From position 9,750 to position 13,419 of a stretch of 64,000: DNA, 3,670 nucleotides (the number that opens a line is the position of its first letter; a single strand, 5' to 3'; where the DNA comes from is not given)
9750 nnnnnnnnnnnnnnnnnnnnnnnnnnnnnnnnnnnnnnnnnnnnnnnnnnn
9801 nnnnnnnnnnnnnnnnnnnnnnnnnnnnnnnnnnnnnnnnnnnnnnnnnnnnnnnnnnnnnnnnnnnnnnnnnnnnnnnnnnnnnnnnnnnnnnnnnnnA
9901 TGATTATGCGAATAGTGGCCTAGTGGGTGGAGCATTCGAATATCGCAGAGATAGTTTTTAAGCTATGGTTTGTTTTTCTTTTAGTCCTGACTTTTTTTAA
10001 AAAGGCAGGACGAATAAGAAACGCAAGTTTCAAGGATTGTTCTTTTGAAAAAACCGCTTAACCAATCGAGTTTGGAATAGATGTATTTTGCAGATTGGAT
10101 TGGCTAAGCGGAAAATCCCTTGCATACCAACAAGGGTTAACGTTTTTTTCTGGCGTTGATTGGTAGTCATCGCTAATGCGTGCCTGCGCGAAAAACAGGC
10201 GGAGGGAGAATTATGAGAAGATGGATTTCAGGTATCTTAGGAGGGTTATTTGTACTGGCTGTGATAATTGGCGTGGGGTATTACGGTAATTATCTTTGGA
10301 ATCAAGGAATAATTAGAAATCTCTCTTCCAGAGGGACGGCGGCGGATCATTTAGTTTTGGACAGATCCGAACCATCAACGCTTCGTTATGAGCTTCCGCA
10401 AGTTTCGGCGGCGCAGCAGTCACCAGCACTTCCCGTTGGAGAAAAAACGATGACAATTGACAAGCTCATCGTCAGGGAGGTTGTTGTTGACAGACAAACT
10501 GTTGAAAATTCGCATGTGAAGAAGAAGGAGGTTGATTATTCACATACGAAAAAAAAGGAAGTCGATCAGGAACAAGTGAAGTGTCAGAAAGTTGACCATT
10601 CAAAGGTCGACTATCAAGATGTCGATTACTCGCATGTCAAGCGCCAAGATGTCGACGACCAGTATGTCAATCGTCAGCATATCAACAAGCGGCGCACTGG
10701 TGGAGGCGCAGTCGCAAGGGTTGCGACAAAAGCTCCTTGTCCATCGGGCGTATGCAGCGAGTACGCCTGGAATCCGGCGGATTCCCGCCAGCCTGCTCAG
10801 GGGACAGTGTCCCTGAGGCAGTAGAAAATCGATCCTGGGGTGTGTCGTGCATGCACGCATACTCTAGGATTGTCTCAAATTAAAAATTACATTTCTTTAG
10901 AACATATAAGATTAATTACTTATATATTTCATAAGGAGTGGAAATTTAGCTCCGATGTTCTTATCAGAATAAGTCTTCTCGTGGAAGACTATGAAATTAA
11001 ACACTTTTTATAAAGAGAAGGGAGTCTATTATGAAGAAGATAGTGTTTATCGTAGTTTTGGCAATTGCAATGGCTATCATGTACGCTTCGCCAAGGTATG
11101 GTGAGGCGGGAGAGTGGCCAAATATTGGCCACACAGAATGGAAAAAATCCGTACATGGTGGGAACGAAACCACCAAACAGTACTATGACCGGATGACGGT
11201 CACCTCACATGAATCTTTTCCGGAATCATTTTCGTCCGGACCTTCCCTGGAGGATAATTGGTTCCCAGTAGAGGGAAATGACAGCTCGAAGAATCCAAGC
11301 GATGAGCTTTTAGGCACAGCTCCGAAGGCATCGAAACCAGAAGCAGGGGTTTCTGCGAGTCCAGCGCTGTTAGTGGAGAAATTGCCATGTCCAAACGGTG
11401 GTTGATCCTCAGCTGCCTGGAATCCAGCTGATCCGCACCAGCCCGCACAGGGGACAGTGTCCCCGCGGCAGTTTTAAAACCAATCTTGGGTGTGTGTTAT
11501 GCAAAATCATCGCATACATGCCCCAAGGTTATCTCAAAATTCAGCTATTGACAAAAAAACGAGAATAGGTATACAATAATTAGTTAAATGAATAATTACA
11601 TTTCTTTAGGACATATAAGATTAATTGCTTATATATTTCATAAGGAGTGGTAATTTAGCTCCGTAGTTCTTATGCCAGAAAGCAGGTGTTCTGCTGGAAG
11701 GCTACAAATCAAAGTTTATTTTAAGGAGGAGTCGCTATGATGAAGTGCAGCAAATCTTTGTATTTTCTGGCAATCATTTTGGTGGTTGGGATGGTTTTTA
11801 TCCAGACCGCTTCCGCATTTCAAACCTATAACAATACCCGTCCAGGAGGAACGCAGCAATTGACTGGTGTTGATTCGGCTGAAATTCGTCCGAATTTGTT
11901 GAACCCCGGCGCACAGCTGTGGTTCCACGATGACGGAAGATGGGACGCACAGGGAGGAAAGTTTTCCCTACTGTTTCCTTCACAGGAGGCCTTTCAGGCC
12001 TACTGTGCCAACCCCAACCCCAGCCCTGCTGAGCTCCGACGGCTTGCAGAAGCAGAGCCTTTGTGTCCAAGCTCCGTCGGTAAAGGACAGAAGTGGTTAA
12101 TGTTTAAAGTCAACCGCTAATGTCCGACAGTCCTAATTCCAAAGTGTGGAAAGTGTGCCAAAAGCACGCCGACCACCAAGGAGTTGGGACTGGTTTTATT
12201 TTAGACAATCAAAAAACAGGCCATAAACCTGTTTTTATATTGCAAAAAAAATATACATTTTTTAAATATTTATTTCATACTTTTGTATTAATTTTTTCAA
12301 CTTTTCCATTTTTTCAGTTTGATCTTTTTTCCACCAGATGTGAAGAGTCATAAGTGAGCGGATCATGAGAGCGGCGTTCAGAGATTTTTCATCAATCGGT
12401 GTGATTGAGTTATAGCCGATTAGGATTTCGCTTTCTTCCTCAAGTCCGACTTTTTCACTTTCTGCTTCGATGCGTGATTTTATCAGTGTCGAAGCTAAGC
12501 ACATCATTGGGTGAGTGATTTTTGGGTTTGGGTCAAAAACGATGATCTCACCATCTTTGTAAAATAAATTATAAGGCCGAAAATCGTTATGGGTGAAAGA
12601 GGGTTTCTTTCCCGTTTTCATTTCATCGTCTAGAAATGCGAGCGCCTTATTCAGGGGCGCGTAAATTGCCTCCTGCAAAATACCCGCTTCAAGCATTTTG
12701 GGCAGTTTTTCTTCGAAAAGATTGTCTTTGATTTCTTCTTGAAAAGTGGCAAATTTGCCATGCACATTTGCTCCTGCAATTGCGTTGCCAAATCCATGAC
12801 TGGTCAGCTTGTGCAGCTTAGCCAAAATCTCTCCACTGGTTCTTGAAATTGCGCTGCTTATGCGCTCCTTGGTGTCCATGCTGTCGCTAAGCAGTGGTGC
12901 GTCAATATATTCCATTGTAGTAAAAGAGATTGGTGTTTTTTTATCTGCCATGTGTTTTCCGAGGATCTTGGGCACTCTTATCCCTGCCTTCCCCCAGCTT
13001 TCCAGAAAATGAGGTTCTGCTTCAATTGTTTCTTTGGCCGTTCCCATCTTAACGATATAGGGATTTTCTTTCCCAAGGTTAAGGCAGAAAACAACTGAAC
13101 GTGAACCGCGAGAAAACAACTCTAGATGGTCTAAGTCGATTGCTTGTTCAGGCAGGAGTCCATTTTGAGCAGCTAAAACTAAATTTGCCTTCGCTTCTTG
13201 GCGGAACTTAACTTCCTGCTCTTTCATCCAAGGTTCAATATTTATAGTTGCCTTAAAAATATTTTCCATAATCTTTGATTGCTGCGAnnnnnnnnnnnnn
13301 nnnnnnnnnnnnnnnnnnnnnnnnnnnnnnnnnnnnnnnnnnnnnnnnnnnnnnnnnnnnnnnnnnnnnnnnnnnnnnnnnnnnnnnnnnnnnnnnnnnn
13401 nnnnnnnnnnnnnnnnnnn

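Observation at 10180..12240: Tandem array of three small signal-peptide proteins with a conserved ~110-nt leader and a conserved 3' nucleotide element, including a TGA aligned to a Cys codon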

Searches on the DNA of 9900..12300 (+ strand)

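Call 48: search_rna_families(source=window, start=9900, end=12300, threshold=evalue, max_evalue=10)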
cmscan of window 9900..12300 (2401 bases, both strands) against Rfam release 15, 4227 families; matches with E-value up to 10: 12.
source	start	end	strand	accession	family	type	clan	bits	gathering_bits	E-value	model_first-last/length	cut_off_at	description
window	12140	12241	-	RF02900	AaHKsRNA82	Gene; sRNA;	-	26.1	51.4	0.38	1-81/81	no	Aggregatibacter sRNA 82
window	10972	11060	+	RF02772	AilA_thermometer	Cis-reg; thermoregulator;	-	24.1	81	0.68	1-89/89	no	AilA 5' UTR thermometer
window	9964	10057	-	RF02316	TtnuHACA9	Gene; snRNA; snoRNA; HACA-box;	-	20.7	100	3.3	1-135/135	no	Tetrahymena snoRNA TtnuHACA9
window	12085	12125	-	RF03310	mir-1544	Gene; miRNA;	-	19.4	46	1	9-49/59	no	mir-1544 microRNA precursor family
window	9959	10045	+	RF01859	Phe_leader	Cis-reg; leader;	-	19.3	55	5.2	1-125/125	no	Phenylalanine leader peptide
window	9966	10032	+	RF03734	mir-4773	Gene; miRNA;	-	18.2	100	7.3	1-78/78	no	mir-4773 microRNA precursor family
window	10050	10115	-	RF04061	mir-1420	Gene; miRNA;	-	17.8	70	2.8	1-87/87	no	mir-1420 microRNA precursor family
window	12165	12298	-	RF02634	EF3314_EF3315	Gene; sRNA;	-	17.1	100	0.71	1-141/141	no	Enterococcus sRNA EF3314_EF3315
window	10784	10910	-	RF02175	SMAD5-AS1_3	Gene; lncRNA;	-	16.6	60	1.1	1-125/125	no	SMAD5 antisense RNA 1 conserved region 3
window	12014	12043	+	RF01876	MIAT_exon5_2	Gene; lncRNA;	-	15.6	75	2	56-83/83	no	Myocardial infarction associated transcript exon 5 conserved region 2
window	10255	10331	+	RF00613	SNORD94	Gene; snRNA; snoRNA; CD-box;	-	13.2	60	7.7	1-137/137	no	Small nucleolar RNA SNORD94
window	10909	11163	+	RF02933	ARRPOF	Gene; sRNA;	-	12.9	127.2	4.7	1-256/256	no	ARRPOF RNA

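Call 54: build_rna_model(alignment_id=A4, structure=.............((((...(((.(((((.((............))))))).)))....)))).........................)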
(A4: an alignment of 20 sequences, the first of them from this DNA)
Model R1 built from alignment A4 (20 sequences, 88 columns); structure: as given.
model positions 70; base pairs 14; branch points 0; effective number of sequences 12.47; information 0.804 bits per position. Calibrated on 0.2 Mb of random sequence (short: E-values are rough).
structure used (alignment columns):
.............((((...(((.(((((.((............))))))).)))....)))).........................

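Call 55: search_with_rna_model(model_id=R1, sources=[window, L008, L009, L011, L013, L016, L017, L019, L020, L021, L022], max_evalue=1)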
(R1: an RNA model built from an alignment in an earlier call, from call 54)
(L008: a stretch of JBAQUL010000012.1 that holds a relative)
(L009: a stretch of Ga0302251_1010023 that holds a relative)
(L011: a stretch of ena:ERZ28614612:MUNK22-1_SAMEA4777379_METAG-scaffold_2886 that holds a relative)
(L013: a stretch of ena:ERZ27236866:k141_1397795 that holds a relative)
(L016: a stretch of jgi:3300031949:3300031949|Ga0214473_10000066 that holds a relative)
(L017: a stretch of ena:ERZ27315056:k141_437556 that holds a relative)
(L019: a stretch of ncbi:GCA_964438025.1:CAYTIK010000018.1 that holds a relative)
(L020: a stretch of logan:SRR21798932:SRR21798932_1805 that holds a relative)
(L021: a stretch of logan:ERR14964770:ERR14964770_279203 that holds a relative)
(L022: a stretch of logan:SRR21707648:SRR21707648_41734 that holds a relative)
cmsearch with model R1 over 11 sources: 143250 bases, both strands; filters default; matches with E-value up to 1: 36.
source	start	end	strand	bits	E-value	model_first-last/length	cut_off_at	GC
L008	3083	3154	+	76.5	1.3e-14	1-70/70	no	0.25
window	10882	10953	+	76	1.7e-14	1-70/70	no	0.22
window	11591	11662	+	69.4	5.9e-13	1-70/70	no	0.25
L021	3100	3168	+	68.8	7.9e-13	1-70/70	no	0.3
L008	2351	2424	+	67.9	1.3e-12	1-70/70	no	0.3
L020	3163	3230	+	66.5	2.7e-12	1-70/70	no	0.32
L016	4459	4524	+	61.5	4.1e-11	1-70/70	no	0.35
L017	4151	4222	+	59.9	9.3e-11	1-70/70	no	0.28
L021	3849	3914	+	59.4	1.3e-10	1-70/70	no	0.24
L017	4843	4908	+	59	1.5e-10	1-70/70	no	0.18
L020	3843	3909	+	58.9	1.6e-10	1-70/70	no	0.21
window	9965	10031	+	58.5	2e-10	1-70/70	no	0.33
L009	947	1020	+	55.5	1e-09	1-70/70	no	0.35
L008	1322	1387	+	55.4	1e-09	1-70/70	no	0.35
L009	1668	1733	+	54.9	1.3e-09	1-70/70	no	0.15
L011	4290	4359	+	51.2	9.9e-09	1-70/70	no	0.44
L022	3174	3233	+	48.1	5.2e-08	1-70/70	no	0.42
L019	2832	2902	+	46.1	1.5e-07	1-70/70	no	0.35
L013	4269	4333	+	42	1.3e-06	1-70/70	no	0.48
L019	3820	3890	+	40.6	2.9e-06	1-70/70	no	0.34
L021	3095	3164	-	36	3.4e-05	1-70/70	no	0.27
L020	3163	3226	-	33.8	0.00011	1-70/70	no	0.31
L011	4285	4354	-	29.6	0.001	1-70/70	no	0.43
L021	3844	3910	-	29.4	0.0012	1-70/70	no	0.19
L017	4147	4216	-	27.3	0.0035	1-70/70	no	0.27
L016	4454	4524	-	27.1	0.0041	1-70/70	no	0.34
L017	4843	4903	-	25.3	0.01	1-70/70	no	0.18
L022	3174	3233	-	23.6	0.026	1-70/70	no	0.42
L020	3841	3905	-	22.2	0.054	1-70/70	no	0.18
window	9965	10031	-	22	0.062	1-70/70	no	0.33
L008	1322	1387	-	21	0.1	1-70/70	no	0.35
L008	3083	3149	-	20.8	0.12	1-70/70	no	0.21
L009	1668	1728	-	20.5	0.13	1-70/70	no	0.15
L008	2346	2419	-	17.3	0.75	1-70/70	no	0.24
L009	943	1014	-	17.3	0.76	1-70/70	no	0.35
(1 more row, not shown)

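Call 90: build_rna_model(alignment_id=A9)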
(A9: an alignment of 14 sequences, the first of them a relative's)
Model R2 built from alignment A9 (14 sequences, 85 columns); structure: RNAalifold consensus.
model positions 69; base pairs 15; branch points 0; effective number of sequences 14; information 0.814 bits per position. Calibrated on 0.2 Mb of random sequence (short: E-values are rough).
structure used (alignment columns):
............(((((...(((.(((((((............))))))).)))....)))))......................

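Call 91: search_with_rna_model(model_id=R2, sources=[window, L008], max_evalue=1, show_alignments=3)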
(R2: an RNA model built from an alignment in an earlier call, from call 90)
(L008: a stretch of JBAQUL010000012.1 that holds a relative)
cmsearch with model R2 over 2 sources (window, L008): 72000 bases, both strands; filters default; matches with E-value up to 1: 12.
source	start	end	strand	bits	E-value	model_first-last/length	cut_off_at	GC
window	10882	10952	+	60.2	9.5e-14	1-69/69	no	0.21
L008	3083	3153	+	58.6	2.8e-13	1-69/69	no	0.24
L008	2351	2423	+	52.9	1.1e-11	1-69/69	no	0.29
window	11591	11661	+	48.9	1.5e-10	1-69/69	no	0.24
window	9965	10031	+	41.7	1.6e-08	1-69/69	no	0.33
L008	1322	1387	+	36.7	4.2e-07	1-69/69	no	0.35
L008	2347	2419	-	21.7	0.0072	1-69/69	no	0.25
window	10878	10948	-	21.5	0.0079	1-69/69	no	0.17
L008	3083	3149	-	17.6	0.098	1-69/69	no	0.21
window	16981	17013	+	17.5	0.11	1-69/69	no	0.27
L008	1322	1387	-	15.5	0.4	1-69/69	no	0.35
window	9965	10031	-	14.1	0.98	1-69/69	no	0.33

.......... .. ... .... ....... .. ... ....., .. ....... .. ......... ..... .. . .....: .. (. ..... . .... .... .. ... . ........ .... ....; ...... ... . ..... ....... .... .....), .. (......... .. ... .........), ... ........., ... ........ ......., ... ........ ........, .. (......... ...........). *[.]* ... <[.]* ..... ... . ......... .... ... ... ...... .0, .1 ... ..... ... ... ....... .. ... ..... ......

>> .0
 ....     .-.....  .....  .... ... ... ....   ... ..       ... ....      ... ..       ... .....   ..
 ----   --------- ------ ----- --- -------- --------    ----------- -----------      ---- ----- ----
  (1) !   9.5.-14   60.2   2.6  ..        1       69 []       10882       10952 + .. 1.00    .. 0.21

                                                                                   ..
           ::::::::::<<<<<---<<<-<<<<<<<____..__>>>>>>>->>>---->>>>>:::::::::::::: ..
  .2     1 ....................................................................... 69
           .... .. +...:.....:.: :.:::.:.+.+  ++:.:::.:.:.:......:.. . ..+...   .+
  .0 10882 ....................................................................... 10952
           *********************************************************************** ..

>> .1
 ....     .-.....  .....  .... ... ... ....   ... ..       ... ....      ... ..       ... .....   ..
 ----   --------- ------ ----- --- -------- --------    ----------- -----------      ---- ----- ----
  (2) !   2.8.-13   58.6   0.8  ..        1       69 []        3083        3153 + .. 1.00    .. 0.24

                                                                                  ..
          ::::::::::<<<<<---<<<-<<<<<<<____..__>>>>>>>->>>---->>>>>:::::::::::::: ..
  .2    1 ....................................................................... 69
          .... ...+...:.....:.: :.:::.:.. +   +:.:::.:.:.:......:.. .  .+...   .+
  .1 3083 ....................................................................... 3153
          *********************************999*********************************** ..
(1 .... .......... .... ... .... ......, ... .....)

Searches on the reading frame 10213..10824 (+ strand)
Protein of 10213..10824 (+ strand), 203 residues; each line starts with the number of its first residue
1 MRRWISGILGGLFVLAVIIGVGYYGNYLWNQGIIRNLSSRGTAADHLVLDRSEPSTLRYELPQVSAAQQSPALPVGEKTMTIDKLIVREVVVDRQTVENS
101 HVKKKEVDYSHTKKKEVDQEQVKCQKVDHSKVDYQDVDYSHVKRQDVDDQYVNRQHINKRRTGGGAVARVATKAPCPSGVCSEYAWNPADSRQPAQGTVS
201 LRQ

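Call 8: search_protein_families(library=pfam, proteins=[window:10213-10824:+], max_evalue=0.01)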
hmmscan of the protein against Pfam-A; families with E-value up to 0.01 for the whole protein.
window:10213-10824:+ (203 aa): 0 families

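Call 63: search_protein_families(library=ncbifam, proteins=[window:10213-10821:+], max_evalue=0.01)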
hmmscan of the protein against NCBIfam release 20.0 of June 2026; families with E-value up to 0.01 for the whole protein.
window:10213-10821:+ (203 aa): 0 families

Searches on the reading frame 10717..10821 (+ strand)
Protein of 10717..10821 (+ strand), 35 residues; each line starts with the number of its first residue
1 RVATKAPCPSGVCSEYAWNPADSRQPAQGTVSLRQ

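Call 76: search_protein_representatives(alignment_id=A6)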
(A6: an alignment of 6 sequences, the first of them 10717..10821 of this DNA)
Query: 6 sequences, 32 profile positions. Proteins with E-value up to 0.001 (for the whole library): 14; up to 1e-10: 1; up to 1e-30: 0. The best 14 are listed.
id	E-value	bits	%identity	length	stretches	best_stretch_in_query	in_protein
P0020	3.0e-14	68.8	-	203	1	1-32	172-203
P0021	1.4e-08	50.6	-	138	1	3-32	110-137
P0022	5.2e-08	48.8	-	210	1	4-32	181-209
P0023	1.1e-07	47.8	-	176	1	1-31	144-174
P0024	1.8e-07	47.1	-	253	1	1-32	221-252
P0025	2.0e-07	46.9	-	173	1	1-31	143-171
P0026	1.9e-06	43.8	-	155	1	1-31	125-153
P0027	1.9e-05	40.6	-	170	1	5-31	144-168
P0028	2.1e-05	40.5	-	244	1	5-32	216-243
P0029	2.2e-05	40.5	-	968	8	14-28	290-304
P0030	2.4e-05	40.3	-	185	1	5-31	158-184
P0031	6.3e-04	35.8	-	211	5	18-29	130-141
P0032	6.9e-04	35.6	-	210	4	3-17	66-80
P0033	8.8e-04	35.3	-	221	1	1-31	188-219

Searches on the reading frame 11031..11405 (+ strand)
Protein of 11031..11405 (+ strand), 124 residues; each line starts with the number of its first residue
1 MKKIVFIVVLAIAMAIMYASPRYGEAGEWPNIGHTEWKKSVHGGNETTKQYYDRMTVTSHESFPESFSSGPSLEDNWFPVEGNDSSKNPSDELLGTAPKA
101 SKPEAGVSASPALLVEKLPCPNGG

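Call 8: search_protein_families(library=pfam, proteins=[window:11031-11405:+], max_evalue=0.01)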
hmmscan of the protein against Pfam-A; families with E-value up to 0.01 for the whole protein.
window:11031-11405:+ (124 aa): 0 families

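Call 13: find_encoding_contigs(protein=window:11031-11402:+, flank=10000, max_places=10)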
Protein window:11031-11402:+ (124 aa): 13 contigs read that carry it; 7 places shown.
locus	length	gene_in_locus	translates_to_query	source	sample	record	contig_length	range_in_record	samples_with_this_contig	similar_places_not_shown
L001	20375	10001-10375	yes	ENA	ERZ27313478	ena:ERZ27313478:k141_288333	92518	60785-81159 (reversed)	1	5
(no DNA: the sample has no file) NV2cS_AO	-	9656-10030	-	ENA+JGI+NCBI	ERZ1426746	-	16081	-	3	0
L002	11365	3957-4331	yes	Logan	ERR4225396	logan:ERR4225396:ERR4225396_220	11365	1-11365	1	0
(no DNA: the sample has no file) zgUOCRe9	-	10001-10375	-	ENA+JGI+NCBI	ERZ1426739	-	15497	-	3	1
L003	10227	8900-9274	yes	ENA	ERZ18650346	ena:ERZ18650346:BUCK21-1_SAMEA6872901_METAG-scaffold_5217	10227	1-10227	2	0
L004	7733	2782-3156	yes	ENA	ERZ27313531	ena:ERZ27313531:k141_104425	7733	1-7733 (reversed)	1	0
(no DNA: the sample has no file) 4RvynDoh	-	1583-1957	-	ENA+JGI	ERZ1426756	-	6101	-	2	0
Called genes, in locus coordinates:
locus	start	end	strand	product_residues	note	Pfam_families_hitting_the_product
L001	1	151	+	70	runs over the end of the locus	PF00137:ATP-synt_C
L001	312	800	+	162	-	PF00430:ATP-synt_B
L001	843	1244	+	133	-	PF00213:OSCP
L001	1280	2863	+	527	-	PF02874:ATP-synt_ab_N, PF00006:ATP-synt_ab, PF06745:ATPase (faint), PF00306:ATP-synt_ab_C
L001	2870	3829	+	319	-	PF00231:ATP-synt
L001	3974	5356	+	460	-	PF02874:ATP-synt_ab_N, PF00006:ATP-synt_ab, PF22919:ATP-synt_VA_C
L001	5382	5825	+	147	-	PF02823:ATP-synt_DE_N, PF00401:ATP-synt_DE (weak)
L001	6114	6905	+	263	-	-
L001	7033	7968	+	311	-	PF20393:Pro_CA_2 (faint)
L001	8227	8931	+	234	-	PF02706:Wzz (weak)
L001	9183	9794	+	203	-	-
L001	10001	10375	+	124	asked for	-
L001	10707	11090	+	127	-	-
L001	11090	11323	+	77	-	-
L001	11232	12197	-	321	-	PF01636:APH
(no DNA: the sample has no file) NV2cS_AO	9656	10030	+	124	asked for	-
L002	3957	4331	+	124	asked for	-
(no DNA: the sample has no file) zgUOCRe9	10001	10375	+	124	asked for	-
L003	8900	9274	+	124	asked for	-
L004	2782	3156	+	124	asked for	-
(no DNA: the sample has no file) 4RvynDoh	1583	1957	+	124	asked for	-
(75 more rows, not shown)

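Call 63: search_protein_families(library=ncbifam, proteins=[window:11031-11402:+], max_evalue=0.01)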
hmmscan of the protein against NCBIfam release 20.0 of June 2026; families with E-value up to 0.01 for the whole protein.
window:11031-11402:+ (124 aa): 0 families

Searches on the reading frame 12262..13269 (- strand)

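Call 8: search_protein_families(library=pfam, proteins=[window:12262-13269:-], max_evalue=0.01)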
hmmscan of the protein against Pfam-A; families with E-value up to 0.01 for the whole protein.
window:12262-13269:- (335 aa): 1 family
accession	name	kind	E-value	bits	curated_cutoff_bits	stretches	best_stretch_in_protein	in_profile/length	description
PF01636.29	APH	-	1.6e-12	48.2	23.2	1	50-246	3-193/239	Phosphotransferase enzyme family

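Call 63: search_protein_families(library=ncbifam, proteins=[window:12262-13266:-], max_evalue=0.01)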
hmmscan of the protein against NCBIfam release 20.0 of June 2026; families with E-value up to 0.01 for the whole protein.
window:12262-13266:- (334 aa): 4 families
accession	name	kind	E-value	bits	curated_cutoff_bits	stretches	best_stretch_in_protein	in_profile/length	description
TIGR03724.2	arch_bud32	equivalog_domain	0.00012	21.7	125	1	80-154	39-104/193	KEOPS complex kinase/ATPase Bud32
NF011463.0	PRK14879.1-4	equivalog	0.00026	20.5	188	1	83-155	67-134/237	Kae1-associated kinase Bud32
NF033068.1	APH_3p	equivalog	0.0013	18.3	205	1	55-242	22-195/255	APH(3') family aminoglycoside O-phosphotransferase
TIGR02906.1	spore_CotS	subfamily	0.0059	15.6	172.7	0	217-298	183-263/314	CotS family spore coat protein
